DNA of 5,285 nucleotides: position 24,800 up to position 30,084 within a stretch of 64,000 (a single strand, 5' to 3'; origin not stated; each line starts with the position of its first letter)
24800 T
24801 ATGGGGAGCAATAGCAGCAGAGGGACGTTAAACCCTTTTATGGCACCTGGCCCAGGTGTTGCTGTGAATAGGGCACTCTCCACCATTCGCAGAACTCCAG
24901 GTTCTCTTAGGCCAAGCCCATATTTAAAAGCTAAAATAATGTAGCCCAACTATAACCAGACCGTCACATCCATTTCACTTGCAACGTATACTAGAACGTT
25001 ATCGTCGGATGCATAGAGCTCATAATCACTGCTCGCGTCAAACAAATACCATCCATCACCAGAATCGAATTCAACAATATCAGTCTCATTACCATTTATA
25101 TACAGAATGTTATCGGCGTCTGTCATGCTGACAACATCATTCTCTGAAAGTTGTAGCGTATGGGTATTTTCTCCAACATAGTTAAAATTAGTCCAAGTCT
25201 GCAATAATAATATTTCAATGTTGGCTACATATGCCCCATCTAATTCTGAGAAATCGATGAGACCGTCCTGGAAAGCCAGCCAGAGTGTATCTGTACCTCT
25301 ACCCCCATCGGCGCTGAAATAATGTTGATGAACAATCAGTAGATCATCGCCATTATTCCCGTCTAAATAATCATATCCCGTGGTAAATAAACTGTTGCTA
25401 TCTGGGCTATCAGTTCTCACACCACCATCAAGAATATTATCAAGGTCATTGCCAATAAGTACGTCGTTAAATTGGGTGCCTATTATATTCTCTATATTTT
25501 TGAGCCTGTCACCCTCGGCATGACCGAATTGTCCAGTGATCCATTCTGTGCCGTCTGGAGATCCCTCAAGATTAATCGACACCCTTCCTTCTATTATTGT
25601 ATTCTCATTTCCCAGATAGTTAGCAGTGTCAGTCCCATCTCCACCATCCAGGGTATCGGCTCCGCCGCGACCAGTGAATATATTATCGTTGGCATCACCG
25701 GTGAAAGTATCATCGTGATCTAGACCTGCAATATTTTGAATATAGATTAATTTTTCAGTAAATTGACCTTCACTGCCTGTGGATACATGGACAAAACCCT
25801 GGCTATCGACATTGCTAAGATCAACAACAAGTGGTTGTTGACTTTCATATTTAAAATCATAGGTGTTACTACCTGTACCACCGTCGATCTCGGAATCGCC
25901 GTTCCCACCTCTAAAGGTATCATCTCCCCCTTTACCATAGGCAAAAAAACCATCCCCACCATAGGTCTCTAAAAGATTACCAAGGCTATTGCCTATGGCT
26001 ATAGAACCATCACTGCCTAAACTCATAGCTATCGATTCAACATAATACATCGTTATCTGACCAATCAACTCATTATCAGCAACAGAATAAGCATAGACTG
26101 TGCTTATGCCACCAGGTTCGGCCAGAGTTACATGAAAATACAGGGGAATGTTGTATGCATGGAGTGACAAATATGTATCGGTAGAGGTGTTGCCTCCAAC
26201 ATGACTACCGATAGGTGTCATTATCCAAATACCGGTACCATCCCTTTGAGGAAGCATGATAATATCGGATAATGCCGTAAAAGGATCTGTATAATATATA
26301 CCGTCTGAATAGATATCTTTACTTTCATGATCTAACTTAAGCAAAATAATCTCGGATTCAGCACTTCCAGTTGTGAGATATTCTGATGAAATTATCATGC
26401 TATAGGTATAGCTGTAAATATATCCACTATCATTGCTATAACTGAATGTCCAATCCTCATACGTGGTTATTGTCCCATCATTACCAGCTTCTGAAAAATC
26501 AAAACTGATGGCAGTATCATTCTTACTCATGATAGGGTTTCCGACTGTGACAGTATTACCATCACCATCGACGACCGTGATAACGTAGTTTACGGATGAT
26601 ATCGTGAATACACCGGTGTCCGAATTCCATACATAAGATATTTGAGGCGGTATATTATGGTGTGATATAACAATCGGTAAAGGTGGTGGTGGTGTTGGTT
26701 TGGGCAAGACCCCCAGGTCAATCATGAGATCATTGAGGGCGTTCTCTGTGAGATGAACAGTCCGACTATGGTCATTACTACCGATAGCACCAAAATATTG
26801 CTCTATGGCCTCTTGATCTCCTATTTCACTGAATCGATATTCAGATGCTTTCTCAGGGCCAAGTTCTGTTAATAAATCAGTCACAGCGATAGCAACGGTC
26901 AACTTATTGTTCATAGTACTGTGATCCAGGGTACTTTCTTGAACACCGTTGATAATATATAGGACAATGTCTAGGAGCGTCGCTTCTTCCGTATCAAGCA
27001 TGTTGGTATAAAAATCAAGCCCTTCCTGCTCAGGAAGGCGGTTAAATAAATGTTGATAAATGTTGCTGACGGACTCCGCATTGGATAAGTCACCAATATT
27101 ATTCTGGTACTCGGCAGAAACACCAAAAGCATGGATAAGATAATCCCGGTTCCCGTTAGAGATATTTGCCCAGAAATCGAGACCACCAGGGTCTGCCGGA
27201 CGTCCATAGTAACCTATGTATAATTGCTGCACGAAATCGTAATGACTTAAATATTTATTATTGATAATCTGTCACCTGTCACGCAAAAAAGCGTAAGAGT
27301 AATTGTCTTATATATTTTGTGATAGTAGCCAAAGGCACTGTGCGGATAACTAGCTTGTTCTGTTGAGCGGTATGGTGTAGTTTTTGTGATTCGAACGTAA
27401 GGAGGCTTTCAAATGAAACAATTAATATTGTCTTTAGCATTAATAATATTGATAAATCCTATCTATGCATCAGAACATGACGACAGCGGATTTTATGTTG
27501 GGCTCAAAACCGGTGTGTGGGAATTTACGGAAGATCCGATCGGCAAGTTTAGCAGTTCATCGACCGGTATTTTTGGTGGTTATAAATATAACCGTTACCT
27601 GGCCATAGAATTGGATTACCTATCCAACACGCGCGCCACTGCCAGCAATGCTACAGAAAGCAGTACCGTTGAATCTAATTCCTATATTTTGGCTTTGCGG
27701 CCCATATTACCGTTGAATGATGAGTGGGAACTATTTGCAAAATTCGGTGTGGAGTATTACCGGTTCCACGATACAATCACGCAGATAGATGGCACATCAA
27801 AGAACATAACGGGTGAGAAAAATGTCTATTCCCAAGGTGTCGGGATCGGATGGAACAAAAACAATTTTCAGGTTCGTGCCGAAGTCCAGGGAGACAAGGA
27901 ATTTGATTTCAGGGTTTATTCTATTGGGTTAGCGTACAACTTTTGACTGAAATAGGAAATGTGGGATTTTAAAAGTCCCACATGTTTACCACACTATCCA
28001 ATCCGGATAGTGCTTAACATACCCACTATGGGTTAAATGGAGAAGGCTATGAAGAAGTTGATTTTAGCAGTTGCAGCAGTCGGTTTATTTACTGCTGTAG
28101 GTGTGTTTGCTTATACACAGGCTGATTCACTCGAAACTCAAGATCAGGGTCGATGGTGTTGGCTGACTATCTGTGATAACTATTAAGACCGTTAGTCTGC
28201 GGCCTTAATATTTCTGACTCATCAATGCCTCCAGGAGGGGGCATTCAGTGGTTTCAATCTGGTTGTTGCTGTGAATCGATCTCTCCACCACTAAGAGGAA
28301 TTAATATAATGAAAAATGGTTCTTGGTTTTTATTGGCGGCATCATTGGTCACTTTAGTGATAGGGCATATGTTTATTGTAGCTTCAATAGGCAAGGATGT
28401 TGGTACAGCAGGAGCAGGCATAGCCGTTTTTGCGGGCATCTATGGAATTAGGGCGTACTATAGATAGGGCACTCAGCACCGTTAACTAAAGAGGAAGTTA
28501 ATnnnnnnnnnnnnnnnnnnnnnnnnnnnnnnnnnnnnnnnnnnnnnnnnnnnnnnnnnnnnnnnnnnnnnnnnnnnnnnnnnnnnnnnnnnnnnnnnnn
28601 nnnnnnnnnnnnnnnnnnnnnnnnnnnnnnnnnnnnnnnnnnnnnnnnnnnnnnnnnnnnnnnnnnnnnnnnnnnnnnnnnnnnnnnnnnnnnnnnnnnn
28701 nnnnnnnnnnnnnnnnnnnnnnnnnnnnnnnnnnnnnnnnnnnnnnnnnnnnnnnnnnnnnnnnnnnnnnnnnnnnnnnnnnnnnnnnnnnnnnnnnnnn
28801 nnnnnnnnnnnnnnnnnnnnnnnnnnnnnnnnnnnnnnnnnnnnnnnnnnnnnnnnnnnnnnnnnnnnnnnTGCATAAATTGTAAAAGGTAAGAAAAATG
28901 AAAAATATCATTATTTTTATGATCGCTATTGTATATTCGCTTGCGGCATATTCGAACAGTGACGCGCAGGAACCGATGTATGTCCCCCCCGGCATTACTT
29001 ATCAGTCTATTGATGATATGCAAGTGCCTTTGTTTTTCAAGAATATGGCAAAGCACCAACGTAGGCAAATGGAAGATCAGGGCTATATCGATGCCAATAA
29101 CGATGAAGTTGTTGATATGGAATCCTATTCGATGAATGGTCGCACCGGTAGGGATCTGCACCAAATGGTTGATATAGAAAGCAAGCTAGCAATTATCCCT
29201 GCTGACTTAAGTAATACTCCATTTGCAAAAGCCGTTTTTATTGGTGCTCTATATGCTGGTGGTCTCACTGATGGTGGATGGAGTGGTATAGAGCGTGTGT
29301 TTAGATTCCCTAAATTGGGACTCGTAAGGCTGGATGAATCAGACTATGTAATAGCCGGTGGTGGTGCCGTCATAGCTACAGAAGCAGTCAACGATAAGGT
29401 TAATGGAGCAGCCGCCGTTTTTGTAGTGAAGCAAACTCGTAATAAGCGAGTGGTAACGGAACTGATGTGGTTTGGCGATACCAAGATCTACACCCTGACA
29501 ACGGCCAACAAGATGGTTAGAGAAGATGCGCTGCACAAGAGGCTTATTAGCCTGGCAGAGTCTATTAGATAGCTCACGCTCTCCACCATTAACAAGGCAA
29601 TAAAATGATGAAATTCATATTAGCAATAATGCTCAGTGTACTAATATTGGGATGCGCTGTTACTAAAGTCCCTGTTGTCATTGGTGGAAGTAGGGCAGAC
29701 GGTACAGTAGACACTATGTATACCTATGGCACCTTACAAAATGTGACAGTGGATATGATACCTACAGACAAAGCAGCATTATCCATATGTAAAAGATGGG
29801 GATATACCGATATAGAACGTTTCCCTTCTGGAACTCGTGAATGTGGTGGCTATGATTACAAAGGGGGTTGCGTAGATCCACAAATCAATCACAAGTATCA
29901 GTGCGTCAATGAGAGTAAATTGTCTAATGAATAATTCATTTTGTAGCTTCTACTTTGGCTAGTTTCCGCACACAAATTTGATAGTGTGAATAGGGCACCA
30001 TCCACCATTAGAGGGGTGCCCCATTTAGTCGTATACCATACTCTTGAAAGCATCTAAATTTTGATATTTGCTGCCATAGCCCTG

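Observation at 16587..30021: A 13.4 kb non-phage cargo island between the endolysin and the early genes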

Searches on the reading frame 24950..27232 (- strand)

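Call 4: search_protein_families(library=pfam, proteins=[window:24950-27232:-], max_evalue=0.01)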
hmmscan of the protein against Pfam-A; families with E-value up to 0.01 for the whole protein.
window:24950-27232:- (760 aa): 2 families
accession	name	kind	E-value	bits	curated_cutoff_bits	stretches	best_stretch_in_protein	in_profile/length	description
PF13946.11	DUF4214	-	2.1e-10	41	23.2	1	35-92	3-61/72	Domain of unknown function (DUF4214)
PF00353.25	HemolysinCabind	-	0.00036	20.9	23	0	503-536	2-35/36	RTX calcium-binding nonapeptide repeat (4 copies)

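Call 50: search_protein_families(library=phrogs, proteins=[window:24950-27232:-], max_evalue=0.001)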
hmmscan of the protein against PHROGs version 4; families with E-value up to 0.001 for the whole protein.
window:24950-27232:- (760 aa): 0 families

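Call 51: search_protein_families(library=ncbifam, proteins=[window:24950-27232:-], max_evalue=0.001)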
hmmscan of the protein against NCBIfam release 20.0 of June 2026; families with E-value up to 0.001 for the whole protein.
window:24950-27232:- (760 aa): 4 families
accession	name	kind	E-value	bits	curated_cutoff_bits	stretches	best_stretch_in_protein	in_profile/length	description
NF035945.1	Zn_serralysin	subfamily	9.3e-07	28.4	500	1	579-666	318-400/462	serralysin family metalloprotease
NF033943.0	RTX_toxin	subfamily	7.9e-06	24.3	1000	0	487-549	658-719/930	RTX family hemolysin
NF051884.1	ProteaseSapA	equivalog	2.1e-05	23.4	1200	1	454-545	281-368/644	protease SapA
NF053766.1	ZapA_metallo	exception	0.00022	20.4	940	0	580-637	330-365/483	ZapA family metalloprotease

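Call 82: search_protein_families(library=padloc, proteins=[window:24950-27232:-], max_evalue=0.01)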
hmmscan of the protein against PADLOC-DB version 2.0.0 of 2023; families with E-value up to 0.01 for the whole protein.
window:24950-27232:- (760 aa): 0 families

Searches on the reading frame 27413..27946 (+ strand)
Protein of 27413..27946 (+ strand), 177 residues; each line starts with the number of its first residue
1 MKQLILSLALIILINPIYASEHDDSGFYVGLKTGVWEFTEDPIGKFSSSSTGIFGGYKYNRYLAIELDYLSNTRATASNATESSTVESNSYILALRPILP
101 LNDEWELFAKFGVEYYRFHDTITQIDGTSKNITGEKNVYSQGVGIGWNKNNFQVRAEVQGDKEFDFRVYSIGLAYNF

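Call 4: search_protein_families(library=pfam, proteins=[window:27413-27946:+], max_evalue=0.01)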
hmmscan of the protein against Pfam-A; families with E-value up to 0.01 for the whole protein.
window:27413-27946:+ (177 aa): 2 families
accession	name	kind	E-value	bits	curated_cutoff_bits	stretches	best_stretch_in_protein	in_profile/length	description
PF13505.12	OMP_b-brl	-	2.5e-15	57.5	28.7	1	8-177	2-175/175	Outer membrane protein beta-barrel domain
PF01389.23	OmpA_membrane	-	8.5e-14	52.1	21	1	23-158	2-146/180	OmpA-like transmembrane domain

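Call 50: search_protein_families(library=phrogs, proteins=[window:27413-27946:+], max_evalue=0.001)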
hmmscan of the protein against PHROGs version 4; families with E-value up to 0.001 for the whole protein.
window:27413-27946:+ (177 aa): 0 families

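Call 51: search_protein_families(library=ncbifam, proteins=[window:27413-27946:+], max_evalue=0.001)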
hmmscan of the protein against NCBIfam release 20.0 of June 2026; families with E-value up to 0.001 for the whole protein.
window:27413-27946:+ (177 aa): 2 families
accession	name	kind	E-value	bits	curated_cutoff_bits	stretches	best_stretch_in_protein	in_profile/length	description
NF008071.1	PRK10808.1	equivalog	2.3e-07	30.5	277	1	49-157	63-173/358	porin OmpA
NF033908.1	AcfA_fam_omp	subfamily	0.00013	21.4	100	0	28-120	22-141/217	AcfA family outer membrane beta-barrel protein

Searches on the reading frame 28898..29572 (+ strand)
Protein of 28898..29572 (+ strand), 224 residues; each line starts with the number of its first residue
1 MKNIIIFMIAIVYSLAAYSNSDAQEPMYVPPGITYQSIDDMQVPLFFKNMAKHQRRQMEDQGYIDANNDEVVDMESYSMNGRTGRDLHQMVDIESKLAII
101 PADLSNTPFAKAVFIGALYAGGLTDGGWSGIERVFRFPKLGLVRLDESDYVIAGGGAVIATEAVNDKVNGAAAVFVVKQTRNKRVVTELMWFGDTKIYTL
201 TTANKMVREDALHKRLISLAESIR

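Call 5: search_protein_families(library=pfam, proteins=[window:28898-29572:+], max_evalue=0.01)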
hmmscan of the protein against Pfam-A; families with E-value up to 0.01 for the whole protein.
window:28898-29572:+ (224 aa): 0 families

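Call 50: search_protein_families(library=phrogs, proteins=[window:28898-29572:+], max_evalue=0.001)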
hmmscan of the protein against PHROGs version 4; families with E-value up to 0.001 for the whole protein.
window:28898-29572:+ (224 aa): 0 families

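Call 51: search_protein_families(library=ncbifam, proteins=[window:28898-29572:+], max_evalue=0.001)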
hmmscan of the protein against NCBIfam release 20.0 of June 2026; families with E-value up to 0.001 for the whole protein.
window:28898-29572:+ (224 aa): 0 families

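Call 78: search_solved_structures(query=window:28898-29572:+, max_evalue=1)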
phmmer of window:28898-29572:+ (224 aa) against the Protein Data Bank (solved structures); distinct sequences matched with E-value up to 1: 2.
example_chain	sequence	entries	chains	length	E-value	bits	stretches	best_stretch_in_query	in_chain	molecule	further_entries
3h1f_A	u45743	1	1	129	0.56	12.7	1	59-121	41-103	Chemotaxis protein cheY homolog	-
3gwg_A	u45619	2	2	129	0.76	12.2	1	59-121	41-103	Chemotaxis protein cheY homolog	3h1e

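Call 82: search_protein_families(library=padloc, proteins=[window:28898-29572:+], max_evalue=0.01)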
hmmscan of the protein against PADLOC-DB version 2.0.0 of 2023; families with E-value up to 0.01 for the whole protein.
window:28898-29572:+ (224 aa): 0 families

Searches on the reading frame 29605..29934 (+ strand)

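Call 5: search_protein_families(library=pfam, proteins=[window:29605-29934:+], max_evalue=0.01)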
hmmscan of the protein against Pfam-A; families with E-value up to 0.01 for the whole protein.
window:29605-29934:+ (109 aa): 1 family
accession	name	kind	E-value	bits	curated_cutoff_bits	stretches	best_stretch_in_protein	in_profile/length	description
PF13992.11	YecR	-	1.6e-12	48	27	1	27-100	1-73/73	YecR-like lipoprotein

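Call 51: search_protein_families(library=ncbifam, proteins=[window:29605-29934:+], max_evalue=0.001)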
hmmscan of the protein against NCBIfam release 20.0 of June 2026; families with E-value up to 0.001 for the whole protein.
window:29605-29934:+ (109 aa): 0 families

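Call 82: search_protein_families(library=padloc, proteins=[window:29605-29934:+], max_evalue=0.01)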
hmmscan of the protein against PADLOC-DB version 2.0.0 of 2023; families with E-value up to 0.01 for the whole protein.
window:29605-29934:+ (109 aa): 0 families
